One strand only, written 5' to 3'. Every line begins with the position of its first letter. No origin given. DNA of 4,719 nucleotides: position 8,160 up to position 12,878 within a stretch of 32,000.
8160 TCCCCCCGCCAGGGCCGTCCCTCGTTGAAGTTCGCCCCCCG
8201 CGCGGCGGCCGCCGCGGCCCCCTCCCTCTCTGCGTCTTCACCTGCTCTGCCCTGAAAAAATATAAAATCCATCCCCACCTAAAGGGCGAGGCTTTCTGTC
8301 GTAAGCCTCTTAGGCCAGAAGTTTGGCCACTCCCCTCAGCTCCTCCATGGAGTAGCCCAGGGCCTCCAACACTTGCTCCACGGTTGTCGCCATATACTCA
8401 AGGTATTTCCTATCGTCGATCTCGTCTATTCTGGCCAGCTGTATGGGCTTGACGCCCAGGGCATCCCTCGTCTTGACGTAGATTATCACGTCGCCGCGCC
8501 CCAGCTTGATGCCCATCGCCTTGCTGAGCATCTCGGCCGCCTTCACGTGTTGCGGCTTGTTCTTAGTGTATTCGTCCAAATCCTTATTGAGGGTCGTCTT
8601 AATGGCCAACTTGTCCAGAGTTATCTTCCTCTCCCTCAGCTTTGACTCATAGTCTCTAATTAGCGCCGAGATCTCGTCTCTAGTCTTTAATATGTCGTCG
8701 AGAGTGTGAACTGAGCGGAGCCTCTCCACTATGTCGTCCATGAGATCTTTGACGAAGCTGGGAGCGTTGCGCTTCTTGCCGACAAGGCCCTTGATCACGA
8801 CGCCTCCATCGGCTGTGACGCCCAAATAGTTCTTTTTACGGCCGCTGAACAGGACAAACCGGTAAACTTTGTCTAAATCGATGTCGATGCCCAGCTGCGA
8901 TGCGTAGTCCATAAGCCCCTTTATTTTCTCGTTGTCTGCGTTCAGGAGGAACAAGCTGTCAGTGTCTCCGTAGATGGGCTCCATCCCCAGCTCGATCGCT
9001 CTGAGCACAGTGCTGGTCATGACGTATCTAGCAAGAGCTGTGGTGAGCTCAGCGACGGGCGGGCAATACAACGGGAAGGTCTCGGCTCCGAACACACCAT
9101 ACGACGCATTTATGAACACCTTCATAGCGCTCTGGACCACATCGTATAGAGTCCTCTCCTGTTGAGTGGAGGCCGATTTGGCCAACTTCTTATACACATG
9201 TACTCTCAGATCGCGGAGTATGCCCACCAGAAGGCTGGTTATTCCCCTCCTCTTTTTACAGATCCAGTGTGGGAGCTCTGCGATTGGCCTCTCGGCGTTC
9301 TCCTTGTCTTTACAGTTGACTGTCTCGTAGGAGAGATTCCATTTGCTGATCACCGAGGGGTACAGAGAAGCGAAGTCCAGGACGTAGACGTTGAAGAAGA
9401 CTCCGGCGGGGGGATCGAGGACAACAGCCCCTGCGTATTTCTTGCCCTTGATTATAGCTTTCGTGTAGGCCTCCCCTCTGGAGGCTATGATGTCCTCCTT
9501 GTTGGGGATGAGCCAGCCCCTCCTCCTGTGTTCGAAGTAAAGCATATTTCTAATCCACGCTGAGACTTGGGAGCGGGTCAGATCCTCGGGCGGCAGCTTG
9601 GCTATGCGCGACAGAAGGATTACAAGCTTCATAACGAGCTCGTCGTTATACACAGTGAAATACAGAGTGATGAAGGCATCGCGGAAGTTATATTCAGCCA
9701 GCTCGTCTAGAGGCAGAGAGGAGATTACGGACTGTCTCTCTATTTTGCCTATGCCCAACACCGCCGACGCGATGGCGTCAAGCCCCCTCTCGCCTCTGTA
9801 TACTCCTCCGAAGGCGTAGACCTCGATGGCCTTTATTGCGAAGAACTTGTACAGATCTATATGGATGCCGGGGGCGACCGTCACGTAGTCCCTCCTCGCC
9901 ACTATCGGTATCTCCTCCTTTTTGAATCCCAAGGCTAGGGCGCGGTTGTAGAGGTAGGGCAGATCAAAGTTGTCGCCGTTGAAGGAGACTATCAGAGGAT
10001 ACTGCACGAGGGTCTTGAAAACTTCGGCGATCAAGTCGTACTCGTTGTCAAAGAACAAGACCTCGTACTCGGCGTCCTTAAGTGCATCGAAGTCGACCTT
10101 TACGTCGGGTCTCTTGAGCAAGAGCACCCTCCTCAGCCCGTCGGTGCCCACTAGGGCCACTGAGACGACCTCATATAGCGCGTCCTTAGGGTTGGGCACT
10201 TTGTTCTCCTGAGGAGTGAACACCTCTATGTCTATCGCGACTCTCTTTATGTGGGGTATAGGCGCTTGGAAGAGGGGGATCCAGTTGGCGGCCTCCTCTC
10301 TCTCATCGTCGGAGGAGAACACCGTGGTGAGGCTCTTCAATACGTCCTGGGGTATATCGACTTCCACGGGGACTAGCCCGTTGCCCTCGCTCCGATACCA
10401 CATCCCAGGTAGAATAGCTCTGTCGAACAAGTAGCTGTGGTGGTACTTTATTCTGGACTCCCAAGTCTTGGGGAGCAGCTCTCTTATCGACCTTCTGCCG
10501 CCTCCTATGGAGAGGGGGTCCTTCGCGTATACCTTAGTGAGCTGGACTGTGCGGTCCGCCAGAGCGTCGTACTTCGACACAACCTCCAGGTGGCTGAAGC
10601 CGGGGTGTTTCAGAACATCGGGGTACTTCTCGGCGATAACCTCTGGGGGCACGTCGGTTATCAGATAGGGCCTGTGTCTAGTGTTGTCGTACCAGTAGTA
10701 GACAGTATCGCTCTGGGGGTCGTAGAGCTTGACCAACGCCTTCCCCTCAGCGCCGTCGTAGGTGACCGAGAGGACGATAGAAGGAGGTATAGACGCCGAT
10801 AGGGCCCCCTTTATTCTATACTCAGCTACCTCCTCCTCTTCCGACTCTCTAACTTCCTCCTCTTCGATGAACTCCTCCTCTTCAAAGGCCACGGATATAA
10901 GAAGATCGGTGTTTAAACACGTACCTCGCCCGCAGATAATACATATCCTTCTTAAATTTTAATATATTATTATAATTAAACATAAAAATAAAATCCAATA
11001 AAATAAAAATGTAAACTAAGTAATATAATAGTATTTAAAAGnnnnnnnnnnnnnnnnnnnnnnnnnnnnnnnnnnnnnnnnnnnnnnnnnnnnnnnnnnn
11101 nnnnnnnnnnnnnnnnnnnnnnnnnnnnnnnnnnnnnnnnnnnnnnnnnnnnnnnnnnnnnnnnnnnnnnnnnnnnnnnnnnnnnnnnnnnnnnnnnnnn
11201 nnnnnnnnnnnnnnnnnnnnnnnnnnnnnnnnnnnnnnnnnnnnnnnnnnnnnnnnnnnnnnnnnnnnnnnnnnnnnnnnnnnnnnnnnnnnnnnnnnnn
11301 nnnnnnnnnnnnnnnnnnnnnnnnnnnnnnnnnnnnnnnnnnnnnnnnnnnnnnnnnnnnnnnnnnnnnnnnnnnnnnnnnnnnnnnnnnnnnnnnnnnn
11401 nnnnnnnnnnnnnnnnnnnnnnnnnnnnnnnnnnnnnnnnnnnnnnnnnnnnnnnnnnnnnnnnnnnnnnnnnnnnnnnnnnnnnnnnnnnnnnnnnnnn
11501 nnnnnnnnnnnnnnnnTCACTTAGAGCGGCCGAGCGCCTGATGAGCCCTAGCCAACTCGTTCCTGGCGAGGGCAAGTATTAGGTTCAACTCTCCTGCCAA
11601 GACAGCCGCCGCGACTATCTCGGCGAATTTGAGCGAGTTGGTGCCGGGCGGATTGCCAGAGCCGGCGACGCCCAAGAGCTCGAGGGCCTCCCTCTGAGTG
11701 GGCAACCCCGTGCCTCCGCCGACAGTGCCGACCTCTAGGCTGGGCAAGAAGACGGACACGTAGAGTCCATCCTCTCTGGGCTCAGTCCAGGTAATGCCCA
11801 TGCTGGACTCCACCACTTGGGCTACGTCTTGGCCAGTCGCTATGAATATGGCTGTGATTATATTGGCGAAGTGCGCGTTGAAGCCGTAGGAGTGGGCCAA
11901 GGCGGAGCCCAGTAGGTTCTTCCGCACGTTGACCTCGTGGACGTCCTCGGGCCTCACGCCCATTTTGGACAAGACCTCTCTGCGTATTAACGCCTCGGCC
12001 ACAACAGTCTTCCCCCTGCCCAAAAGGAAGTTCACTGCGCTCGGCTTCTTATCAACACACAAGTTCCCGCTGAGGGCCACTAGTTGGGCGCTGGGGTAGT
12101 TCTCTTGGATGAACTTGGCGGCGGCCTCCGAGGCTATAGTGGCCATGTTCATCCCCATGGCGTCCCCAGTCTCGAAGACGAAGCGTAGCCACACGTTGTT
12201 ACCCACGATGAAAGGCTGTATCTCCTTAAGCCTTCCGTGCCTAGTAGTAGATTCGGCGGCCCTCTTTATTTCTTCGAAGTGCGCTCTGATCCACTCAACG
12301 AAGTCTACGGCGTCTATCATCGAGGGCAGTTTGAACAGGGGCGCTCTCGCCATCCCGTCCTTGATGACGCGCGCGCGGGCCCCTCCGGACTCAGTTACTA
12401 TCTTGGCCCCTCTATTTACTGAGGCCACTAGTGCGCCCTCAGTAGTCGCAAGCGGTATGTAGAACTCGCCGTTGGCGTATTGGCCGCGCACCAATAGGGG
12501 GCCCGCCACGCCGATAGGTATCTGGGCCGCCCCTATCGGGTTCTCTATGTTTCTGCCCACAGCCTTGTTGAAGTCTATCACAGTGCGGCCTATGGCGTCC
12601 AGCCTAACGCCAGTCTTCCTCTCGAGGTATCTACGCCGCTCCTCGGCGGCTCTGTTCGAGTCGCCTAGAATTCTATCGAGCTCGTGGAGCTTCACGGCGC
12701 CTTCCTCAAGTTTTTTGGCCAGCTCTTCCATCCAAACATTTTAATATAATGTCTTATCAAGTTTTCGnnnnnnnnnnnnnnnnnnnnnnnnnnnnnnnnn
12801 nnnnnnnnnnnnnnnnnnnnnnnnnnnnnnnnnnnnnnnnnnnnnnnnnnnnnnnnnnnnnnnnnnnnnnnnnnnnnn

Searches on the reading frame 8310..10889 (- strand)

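Call 36: search_protein_families(library=pfam, max_evalue=0.001, proteins=[window:8310-10889:-])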
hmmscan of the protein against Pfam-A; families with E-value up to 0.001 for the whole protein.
window:8310-10889:- (859 aa): 4 families
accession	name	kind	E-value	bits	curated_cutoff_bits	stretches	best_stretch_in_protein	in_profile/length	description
PF00136.26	DNA_pol_B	-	2.5e-50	172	23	1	449-820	18-421/453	DNA polymerase family B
PF03104.25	DNA_pol_B_exo1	-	1.7e-19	70.7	23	1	141-348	2-226/242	DNA polymerase family B, exonuclease domain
PF10108.15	DNA_pol_B_exo2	-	1.8e-05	25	24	1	281-324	35-79/213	Predicted 3'-5' exonuclease related to the exonuclease domain of PolB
PF13482.12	RNase_H_2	-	0.0002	21.8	22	1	283-380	43-115/165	RNase_H superfamily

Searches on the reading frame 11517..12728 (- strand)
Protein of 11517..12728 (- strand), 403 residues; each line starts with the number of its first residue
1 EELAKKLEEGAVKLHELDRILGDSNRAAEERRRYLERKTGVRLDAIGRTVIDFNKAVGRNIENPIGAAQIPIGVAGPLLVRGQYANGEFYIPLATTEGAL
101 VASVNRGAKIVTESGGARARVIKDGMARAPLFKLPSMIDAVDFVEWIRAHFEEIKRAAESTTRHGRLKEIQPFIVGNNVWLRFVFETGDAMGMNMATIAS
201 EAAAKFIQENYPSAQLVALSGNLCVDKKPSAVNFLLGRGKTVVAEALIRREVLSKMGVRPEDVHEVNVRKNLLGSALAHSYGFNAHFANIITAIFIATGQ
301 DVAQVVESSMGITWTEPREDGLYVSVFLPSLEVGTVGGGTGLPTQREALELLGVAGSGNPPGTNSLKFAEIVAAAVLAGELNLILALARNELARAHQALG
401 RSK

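Call 36: search_protein_families(library=pfam, max_evalue=0.001, proteins=[window:11517-12728:-])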
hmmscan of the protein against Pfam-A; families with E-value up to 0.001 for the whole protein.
window:11517-12728:- (403 aa): 1 family
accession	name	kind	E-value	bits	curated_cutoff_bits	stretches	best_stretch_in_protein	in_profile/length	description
PF00368.23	HMG-CoA_red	-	2.3e-137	458.4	27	1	28-401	2-368/368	Hydroxymethylglutaryl-coenzyme A reductase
